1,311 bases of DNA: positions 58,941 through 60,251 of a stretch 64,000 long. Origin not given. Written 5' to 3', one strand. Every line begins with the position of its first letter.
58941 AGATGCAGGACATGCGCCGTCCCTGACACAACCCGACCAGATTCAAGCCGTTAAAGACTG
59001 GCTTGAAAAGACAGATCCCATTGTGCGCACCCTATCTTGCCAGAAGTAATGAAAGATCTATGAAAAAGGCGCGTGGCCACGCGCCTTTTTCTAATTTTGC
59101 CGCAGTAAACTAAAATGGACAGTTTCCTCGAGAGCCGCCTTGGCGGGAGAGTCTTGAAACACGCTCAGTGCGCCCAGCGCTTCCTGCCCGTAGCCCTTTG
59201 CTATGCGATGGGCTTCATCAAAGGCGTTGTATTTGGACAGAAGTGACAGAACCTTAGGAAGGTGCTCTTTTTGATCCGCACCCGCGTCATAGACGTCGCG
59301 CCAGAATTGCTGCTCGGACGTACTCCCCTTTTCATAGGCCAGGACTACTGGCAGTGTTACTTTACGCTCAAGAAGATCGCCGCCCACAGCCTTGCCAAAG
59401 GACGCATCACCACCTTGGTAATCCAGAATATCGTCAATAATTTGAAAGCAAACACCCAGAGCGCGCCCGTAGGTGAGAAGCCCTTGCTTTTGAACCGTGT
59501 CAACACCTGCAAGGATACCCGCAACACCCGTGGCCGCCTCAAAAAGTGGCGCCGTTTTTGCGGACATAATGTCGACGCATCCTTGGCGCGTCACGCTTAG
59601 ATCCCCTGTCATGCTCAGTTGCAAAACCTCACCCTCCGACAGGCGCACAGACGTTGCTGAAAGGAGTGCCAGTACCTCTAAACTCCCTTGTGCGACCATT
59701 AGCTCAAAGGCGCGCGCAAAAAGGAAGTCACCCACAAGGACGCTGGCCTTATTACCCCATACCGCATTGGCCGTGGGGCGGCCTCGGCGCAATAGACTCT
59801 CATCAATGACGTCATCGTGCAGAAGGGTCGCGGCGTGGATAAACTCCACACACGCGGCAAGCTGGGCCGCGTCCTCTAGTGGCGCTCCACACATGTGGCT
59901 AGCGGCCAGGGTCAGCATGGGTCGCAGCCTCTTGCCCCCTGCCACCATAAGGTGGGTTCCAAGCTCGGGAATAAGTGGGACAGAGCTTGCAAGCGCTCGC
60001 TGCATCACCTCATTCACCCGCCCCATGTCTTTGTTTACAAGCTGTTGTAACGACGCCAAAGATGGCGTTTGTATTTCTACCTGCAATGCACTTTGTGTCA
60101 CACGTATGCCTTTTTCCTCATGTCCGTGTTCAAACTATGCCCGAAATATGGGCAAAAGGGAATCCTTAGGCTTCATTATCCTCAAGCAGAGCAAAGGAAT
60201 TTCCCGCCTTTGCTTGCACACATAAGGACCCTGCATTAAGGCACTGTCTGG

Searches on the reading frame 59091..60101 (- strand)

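Call 76: search_protein_families(library=pfam, proteins=[window:59091-60101:-], max_evalue=0.0001)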
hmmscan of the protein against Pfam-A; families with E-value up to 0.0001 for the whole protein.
window:59091-60101:- (336 aa): 1 family
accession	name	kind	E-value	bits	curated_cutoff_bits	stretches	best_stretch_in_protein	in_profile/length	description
PF00348.22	polyprenyl_synt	-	2.5e-69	233.7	27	1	43-286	3-249/251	Polyprenyl synthetase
